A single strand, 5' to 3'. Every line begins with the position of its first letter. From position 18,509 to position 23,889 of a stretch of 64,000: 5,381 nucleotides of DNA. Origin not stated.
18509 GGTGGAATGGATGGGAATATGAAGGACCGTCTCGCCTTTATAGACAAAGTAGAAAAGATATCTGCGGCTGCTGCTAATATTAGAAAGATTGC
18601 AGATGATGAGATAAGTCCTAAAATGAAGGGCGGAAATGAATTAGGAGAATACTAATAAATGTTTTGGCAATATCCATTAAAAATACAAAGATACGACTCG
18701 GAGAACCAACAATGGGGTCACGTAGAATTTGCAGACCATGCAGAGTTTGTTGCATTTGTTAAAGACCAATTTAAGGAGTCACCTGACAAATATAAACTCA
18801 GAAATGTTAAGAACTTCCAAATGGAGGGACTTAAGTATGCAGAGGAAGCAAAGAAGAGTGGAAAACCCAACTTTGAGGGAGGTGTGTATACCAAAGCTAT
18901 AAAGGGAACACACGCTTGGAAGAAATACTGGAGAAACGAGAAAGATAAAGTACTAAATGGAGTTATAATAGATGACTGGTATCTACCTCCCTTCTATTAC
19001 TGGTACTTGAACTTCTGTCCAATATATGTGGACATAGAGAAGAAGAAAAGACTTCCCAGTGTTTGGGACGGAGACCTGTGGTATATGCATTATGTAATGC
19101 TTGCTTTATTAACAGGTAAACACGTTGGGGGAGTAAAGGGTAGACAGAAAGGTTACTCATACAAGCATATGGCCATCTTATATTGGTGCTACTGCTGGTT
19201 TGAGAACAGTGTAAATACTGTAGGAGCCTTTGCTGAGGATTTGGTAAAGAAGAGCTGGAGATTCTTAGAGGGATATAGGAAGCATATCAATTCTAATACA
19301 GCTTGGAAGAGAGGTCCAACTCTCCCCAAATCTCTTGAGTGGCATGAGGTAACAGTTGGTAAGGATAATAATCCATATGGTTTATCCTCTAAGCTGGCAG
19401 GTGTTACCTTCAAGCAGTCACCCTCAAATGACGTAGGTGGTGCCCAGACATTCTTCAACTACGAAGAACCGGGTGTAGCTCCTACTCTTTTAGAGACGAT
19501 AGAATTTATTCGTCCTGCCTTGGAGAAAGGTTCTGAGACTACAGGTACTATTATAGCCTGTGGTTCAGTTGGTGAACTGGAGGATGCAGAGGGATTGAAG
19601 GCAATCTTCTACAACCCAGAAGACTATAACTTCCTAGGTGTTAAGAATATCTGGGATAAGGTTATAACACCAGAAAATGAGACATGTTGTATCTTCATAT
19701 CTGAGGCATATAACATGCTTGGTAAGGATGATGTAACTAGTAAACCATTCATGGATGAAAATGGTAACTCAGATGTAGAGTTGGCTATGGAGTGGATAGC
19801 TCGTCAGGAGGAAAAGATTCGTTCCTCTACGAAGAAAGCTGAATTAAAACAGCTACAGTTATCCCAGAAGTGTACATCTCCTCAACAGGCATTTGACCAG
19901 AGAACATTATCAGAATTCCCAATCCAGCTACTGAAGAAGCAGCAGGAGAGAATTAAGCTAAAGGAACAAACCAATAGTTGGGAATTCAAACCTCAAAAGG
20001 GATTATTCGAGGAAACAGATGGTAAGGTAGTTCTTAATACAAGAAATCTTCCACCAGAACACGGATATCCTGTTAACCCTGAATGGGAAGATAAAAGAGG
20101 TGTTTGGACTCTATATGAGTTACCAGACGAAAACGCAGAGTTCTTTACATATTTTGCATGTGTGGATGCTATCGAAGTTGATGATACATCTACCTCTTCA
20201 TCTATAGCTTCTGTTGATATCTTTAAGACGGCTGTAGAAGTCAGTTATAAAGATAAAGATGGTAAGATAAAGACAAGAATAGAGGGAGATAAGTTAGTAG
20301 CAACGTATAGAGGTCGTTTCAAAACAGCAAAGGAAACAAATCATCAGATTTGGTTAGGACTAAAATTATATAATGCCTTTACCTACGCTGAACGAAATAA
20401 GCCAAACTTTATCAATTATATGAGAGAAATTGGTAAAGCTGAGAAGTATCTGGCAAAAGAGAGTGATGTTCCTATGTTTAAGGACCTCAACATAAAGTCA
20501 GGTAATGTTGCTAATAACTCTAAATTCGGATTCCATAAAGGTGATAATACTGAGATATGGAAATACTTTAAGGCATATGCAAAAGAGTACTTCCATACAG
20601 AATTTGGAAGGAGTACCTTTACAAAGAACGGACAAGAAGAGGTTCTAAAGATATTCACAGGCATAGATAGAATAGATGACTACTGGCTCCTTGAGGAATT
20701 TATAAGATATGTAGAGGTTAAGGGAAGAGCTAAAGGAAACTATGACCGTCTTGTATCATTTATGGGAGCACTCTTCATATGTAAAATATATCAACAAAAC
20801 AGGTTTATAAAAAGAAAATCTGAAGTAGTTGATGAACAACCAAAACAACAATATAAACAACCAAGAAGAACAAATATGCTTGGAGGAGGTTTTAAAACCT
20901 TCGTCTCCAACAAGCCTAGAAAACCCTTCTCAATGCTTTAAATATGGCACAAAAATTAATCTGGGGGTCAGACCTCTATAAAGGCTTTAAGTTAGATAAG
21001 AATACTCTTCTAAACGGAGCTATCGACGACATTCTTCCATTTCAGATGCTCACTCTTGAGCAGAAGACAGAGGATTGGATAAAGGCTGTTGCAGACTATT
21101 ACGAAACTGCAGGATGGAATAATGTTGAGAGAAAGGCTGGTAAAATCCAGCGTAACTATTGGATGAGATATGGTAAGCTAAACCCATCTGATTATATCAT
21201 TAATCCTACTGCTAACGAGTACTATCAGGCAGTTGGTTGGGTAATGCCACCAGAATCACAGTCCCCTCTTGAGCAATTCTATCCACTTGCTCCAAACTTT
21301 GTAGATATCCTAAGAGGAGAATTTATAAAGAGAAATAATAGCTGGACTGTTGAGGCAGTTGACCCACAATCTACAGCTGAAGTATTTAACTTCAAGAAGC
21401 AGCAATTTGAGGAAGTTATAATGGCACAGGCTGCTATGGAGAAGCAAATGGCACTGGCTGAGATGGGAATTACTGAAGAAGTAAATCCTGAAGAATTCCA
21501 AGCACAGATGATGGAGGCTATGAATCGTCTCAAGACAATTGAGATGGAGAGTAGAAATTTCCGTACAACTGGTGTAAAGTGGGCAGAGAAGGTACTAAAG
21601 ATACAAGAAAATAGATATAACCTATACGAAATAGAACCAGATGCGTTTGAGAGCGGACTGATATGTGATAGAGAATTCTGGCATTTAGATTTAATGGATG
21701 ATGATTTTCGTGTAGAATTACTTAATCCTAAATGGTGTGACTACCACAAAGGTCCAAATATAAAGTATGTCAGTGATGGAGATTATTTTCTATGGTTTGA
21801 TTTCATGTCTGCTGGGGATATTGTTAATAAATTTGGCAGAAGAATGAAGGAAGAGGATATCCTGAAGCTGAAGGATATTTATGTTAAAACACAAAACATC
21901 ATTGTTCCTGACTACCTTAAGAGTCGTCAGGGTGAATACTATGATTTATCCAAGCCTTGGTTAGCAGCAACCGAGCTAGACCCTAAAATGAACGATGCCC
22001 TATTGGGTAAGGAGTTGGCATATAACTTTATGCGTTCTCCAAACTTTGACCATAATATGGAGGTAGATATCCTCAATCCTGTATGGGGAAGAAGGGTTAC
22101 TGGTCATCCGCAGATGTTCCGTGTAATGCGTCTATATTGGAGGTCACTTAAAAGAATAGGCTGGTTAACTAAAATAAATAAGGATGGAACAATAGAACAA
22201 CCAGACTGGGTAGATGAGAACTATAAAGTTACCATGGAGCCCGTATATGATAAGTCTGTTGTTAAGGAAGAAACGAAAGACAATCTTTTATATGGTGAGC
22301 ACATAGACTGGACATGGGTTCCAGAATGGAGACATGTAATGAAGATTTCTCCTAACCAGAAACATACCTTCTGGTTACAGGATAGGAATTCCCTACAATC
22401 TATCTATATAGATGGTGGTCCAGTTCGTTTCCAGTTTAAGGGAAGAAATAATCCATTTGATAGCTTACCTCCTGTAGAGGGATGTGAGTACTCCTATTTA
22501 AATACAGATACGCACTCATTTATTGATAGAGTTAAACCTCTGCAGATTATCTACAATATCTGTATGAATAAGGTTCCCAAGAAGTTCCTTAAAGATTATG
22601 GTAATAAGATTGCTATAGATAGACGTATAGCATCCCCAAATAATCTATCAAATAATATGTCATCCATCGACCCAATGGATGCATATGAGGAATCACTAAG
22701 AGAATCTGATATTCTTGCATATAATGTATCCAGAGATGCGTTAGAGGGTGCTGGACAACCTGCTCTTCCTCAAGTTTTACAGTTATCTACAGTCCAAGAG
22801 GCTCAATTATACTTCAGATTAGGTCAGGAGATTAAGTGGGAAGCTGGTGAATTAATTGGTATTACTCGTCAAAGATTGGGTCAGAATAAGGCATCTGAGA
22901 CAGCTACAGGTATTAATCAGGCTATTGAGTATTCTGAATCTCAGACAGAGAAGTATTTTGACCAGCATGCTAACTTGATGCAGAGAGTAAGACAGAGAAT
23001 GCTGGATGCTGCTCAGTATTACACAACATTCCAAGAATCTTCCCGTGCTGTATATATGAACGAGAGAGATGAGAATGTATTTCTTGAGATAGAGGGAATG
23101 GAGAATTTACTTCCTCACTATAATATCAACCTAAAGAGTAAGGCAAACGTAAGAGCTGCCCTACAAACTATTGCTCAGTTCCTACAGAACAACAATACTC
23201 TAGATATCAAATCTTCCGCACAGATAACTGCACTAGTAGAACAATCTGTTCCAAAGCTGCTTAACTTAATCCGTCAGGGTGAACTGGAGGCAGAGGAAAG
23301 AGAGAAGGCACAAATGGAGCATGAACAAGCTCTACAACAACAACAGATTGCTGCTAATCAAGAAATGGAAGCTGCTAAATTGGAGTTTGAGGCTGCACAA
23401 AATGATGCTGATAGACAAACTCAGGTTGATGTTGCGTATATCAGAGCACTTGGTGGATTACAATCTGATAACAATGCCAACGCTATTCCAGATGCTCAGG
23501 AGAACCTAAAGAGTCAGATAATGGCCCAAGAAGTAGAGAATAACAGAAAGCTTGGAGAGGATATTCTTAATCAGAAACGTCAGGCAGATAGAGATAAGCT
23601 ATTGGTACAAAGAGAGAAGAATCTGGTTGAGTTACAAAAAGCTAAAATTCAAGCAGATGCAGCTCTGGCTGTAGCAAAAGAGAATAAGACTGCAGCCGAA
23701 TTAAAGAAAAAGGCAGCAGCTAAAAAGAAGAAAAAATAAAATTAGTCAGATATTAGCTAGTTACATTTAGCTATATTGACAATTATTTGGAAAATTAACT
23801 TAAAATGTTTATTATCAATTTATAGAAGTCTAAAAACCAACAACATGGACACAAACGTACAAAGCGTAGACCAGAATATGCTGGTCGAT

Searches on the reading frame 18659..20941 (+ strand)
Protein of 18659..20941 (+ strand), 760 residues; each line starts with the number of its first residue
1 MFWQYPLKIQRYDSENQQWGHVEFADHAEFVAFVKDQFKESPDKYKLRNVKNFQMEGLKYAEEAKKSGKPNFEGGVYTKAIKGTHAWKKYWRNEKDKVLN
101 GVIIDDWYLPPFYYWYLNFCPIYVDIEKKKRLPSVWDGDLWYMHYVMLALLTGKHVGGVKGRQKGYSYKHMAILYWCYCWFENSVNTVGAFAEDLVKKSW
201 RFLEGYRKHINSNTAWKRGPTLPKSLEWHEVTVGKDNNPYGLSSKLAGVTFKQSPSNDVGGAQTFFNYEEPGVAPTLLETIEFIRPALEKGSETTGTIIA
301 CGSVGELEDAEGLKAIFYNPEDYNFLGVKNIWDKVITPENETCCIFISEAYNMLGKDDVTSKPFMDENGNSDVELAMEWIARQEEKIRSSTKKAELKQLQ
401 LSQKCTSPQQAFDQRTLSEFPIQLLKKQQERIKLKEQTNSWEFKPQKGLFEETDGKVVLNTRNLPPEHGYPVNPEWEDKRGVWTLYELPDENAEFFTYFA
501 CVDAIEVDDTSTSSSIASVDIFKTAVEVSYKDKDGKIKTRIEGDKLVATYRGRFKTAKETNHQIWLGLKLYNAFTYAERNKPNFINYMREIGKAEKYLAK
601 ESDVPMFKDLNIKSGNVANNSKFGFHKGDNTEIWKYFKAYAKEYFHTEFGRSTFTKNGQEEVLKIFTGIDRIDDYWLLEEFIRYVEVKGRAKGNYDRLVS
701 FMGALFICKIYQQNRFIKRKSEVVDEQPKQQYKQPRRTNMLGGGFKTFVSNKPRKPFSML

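Call 11: search_protein_families(library=phrogs, proteins=[window:18659-20941:+], max_evalue=0.00001)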
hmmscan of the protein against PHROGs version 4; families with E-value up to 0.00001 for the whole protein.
window:18659-20941:+ (760 aa): 1 family
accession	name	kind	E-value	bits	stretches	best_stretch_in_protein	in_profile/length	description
phrog_6681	-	head and packaging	1.3e-68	233.1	1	74-730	78-742/758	terminase large subunit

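Call 33: find_related_loci(query=A2, collection=viral_contigs, flank=10000)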
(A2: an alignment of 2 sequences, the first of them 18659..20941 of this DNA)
Query A2 (760 aa) in viral_contigs; peptide patterns used: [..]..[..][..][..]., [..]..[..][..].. (x = any residue, [..] = any of these).
600 stretches matched a pattern (row limit reached: there are more); 538 encode a relative of the query (tblastn E <= 1e-3); the best 80 are kept; 80 distinct loci.
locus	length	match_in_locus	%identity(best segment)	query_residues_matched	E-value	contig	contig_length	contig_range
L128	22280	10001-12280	81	1-760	0e+0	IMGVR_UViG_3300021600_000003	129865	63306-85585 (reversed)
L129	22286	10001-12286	71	1-760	0e+0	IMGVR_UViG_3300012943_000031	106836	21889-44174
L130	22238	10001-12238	67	2-760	0e+0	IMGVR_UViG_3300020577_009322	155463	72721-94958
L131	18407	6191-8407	54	2-760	0e+0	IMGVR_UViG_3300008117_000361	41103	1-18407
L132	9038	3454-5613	34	5-754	4e-105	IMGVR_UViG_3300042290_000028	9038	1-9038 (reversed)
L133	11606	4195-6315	34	5-742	3e-104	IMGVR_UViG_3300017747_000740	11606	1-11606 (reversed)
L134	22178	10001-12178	33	9-757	9e-104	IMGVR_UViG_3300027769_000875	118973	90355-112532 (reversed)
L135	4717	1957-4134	33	9-757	1e-103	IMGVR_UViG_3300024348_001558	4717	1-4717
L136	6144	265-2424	33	5-754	4e-103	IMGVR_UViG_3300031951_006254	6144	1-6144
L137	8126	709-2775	34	5-723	5e-103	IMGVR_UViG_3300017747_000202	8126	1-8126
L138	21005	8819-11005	32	8-757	2e-102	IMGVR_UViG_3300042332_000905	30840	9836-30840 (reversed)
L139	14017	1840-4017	33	9-757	6e-102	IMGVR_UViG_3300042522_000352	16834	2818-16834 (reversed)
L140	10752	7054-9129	35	7-727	4e-102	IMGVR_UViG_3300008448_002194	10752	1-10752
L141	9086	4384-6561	33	9-757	5e-102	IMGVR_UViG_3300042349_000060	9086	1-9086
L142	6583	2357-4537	33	8-757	1e-101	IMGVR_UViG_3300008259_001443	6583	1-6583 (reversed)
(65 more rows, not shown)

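Call 53: search_dna_similar(query=window:18659-20941:+, collection=phages, mode=protein, max_rows=60, rows=spread)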
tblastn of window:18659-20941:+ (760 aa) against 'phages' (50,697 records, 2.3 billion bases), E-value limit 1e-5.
Records with a match: 134; places in all: 134; records where one place covers at least 80% of the query: 61.
Best place of each record, by identity: <60% 134.
By first word of the organism name: uncultured 57; Flavobacterium 29; Bacteroides 29; Bacteriophage 7; Azobacteroides 2; IAS 2; crAssphage 2; Dulem 1; bajarodcaudo 1; Kolpuevirus 1; and 3 more.
By host as written in the record: - 68; Bacteroides intestinalis DSM 108646 25; Flavobacterium psychrophilum 950106-1/1 12; Flavobacterium psychrophilum strain FPS-D10 3; Flavobacterium psychrophilum 020612-2/1 3; Candidatus Azobacteroides pseudotrichonymphae 2; Flavobacterium psychrophilum FPS-D15 2; Flavobacterium psychrophilum FPS-D10 2; and 12 more.
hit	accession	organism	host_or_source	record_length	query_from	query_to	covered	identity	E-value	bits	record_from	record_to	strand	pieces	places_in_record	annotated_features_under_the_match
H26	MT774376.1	uncultured phage cr55_1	human feces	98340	72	722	86%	27.3%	4e-44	178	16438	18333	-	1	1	terminase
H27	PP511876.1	Dulem virus 42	Propithecus coquereli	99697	46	716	88%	26.7%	3e-14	165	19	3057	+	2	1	LAGLIDADG-like domain protein | terminase (x4) | hypothetical protein (x6)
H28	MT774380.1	uncultured phage cr1_1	human feces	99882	72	722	86%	26.7%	4e-44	178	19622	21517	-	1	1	terminase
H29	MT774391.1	uncultured phage cr126_1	human feces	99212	9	726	94%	24.2%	5e-14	82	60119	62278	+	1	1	terminase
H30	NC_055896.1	uncultured phage cr113_1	human feces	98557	72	706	84%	27.2%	2e-39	164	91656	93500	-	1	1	terminase large subunit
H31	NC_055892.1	uncultured phage cr109_1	human feces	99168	75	706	83%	27.2%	4e-39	162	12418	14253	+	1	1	terminase large subunit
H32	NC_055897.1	uncultured phage cr114_1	human feces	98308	48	706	87%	25.5%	2e-39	164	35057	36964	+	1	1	terminase large subunit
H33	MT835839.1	Bacteriophage sp.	human fecal samples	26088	75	700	82%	26.8%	4e-40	166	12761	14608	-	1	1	record has no annotation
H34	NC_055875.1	uncultured phage cr10_1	human feces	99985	75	727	86%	25.7%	5e-38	159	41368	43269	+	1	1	terminase large subunit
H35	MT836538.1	Bacteriophage sp.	human fecal samples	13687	75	702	83%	26.4%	2e-38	160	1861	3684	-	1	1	record has no annotation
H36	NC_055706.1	Azobacteroides phage ProJPt-Bp1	Candidatus Azobacteroides ...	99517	48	709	87%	24.8%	8e-37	155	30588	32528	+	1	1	terminase large subunit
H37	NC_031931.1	Flavobacterium phage Fpv2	Flavobacterium psychrophilum 950106-1/1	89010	75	706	83%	25.4%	2e-26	145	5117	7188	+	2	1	terminase large subunit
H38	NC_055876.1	uncultured phage cr11_1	human feces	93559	4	731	96%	22.0%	1e-13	81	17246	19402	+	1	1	terminase large subunit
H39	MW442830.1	Flavobacterium phage FPSV-D18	Flavobacterium psychrophilum FPS-D8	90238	75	706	83%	25.0%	1e-28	129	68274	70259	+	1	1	record has no annotation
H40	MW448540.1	Flavobacterium phage FPSV-D25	Flavobacterium psychrophilum strain ...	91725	75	706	83%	24.8%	9e-28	127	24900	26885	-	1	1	record has no annotation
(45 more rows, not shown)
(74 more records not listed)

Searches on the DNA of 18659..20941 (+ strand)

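Call 61: search_rna_families(sources=[L190, L198, L164, L168, L030, L172, L181, L149], threshold=gathering)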
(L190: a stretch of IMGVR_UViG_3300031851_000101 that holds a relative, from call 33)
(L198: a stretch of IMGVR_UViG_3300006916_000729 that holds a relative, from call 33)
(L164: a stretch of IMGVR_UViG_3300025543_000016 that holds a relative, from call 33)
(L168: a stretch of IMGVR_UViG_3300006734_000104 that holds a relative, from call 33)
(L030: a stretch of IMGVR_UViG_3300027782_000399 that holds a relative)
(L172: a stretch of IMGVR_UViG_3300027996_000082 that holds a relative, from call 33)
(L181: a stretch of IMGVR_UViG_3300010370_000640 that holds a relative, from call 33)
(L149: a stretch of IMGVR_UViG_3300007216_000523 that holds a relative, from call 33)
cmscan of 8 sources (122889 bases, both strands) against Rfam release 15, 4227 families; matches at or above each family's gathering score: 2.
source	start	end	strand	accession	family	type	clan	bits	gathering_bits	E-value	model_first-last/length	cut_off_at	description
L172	1997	2130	-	RF02678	Hatchet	Gene; ribozyme;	-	82.1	51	3.6e-15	1-133/133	no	Hatchet ribozyme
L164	3046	3124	-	RF03152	RAGATH-1-hammerhead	Gene; ribozyme;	-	57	56.3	1.2e-06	1-77/77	no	RAGATH-1 hammerhead ribozyme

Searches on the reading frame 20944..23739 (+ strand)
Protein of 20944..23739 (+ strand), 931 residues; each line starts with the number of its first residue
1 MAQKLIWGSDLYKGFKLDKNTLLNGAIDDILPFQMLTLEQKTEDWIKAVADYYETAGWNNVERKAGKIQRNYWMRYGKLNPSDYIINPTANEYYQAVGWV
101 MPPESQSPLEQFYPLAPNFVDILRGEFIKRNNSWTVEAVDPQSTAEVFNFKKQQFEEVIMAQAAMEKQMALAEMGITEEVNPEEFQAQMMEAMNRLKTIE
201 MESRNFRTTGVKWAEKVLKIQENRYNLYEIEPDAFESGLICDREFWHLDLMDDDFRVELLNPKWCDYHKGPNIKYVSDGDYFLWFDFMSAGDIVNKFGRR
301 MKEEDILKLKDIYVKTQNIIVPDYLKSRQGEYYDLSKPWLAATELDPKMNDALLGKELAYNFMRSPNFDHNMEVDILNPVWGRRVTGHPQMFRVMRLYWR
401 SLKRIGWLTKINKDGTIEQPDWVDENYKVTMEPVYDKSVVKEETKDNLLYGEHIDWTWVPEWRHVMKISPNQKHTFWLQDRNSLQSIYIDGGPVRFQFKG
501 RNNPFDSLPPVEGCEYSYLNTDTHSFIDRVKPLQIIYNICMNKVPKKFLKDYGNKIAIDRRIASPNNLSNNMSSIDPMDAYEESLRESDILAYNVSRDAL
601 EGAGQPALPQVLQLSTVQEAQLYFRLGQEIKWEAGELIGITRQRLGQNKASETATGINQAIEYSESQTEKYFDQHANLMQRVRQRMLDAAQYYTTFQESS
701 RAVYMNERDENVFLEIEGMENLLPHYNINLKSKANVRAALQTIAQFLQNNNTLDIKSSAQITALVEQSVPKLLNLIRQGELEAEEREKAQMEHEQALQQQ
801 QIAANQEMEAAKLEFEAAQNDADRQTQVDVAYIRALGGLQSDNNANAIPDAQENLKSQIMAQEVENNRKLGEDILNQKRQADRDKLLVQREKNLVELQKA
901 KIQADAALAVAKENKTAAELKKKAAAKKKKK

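Call 11: search_protein_families(library=phrogs, proteins=[window:20944-23739:+], max_evalue=0.00001)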
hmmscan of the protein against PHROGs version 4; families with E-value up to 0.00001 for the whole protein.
window:20944-23739:+ (931 aa): 1 family
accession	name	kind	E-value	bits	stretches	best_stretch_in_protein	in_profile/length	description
phrog_6547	-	head and packaging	1.4e-70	239.3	1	30-903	8-814/827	portal protein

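Call 13: search_dna_similar(query=window:20944-23739:+, collection=phages, mode=protein, max_rows=25)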
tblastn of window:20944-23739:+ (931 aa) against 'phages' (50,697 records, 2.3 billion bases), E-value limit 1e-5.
Records with a match: 123; places in all: 123; records where one place covers at least 80% of the query: 49.
Best place of each record, by identity: <60% 123.
By first word of the organism name: uncultured 43; Bacteroides 30; Flavobacterium 28; Cellulophaga 9; Bacteriophage 3; IAS 2; Dulem 2; Leptolyngbya 1; bajarodcaudo 1; Kehishuvirus 1; and 3 more.
By host as written in the record: - 49; Bacteroides intestinalis DSM 108646 25; Flavobacterium psychrophilum 950106-1/1 12; Flavobacterium psychrophilum 020612-2/1 3; Flavobacterium psychrophilum strain FPS-D10 3; Homo sapiens 2; Bacteroides cellulosilyticus 2; Bacteroides intestinalis APC919/174 2; and 18 more.
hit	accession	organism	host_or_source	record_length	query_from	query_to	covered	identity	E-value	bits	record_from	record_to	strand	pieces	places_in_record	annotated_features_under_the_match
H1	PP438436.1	Leptolyngbya phage Lbo-JY46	Leptolyngbya boryana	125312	30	910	95%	25.4%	5e-48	192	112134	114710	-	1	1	hypothetical protein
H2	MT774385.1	uncultured phage cr108_1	human feces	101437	31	901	94%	23.9%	1e-21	108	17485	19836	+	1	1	portal protein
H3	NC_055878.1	uncultured phage cr108_1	human feces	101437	31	901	94%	23.9%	1e-21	108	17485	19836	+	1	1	portal protein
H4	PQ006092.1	bajarodcaudo virus 1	Chaetodipus spinatus feces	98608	31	908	94%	23.6%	1e-24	117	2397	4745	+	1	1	portal protein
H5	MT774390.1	uncultured phage cr85_1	human feces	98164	31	908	94%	23.5%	3e-22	109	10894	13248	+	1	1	portal protein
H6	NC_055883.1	uncultured phage cr85_1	human feces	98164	31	908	94%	23.5%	3e-22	109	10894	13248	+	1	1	portal protein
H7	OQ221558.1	Bacteroides phage PhiCrAssBcn23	Bacteroides intestinalis DSM 108646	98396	31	907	94%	23.1%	4e-26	122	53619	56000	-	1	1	portal protein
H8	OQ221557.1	Bacteroides phage PhiCrAssBcn22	Bacteroides intestinalis DSM 108646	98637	31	907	94%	23.1%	4e-26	122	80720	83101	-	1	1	portal protein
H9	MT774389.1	uncultured phage cr116_1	human feces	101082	31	903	94%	23.1%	6e-23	112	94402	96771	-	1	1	portal protein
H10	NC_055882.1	uncultured phage cr116_1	human feces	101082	31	903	94%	23.1%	6e-23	112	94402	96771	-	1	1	portal protein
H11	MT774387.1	uncultured phage cr111_1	human feces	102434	31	908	94%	22.9%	3e-25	119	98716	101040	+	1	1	portal protein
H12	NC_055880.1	uncultured phage cr111_1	human feces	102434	31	908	94%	22.9%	3e-25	119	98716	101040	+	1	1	portal protein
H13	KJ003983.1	IAS virus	Homo sapiens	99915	31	892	93%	23.2%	3e-22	109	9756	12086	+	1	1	record has no annotation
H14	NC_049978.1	IAS virus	Homo sapiens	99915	31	892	93%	23.2%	3e-22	109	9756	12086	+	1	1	portal protein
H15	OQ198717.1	Kehishuvirus sp. 'tikkala'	Bacteroides cellulosilyticus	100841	31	859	89%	23.1%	4e-22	109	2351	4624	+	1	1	portal protein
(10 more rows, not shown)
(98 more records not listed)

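Call 54: get_annotated_region(hit=H1, flank=11000)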
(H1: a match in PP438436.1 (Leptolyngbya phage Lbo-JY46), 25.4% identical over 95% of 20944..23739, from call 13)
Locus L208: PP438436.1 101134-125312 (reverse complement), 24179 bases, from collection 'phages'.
description: Leptolyngbya phage Lbo-JY46, complete genome.
organism: Leptolyngbya phage Lbo-JY46 (NCBI taxid 3128135)
taxonomy: Viruses; Duplodnaviria; Heunggongvirae; Uroviricota; Caudoviricetes
host: Leptolyngbya boryana; source: China; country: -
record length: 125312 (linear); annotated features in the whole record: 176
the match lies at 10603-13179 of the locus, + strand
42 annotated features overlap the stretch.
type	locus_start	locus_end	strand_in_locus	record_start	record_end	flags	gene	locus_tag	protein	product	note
CDS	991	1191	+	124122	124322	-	-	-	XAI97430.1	hypothetical protein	-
CDS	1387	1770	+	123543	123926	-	-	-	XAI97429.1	hypothetical protein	-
tRNA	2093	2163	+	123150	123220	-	-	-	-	tRNA-Cys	-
tRNA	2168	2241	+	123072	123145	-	-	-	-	tRNA-Cys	-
tRNA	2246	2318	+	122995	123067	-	-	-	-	tRNA-Arg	-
CDS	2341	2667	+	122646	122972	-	-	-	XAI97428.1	hypothetical protein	-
tRNA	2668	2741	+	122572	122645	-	-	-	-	tRNA-Asn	-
tRNA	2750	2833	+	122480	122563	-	-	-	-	tRNA-Met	-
CDS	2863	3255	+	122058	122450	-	-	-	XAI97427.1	hypothetical protein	-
tRNA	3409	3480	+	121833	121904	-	-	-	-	tRNA-Gly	-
CDS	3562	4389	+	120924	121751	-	-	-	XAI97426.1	homing endonuclease protein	-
tRNA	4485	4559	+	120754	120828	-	-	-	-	tRNA-Asp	-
tRNA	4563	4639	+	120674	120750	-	-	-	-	tRNA-Met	-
tRNA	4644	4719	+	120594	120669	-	-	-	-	tRNA-Ile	-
tRNA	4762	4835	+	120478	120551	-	-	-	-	tRNA-Ala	-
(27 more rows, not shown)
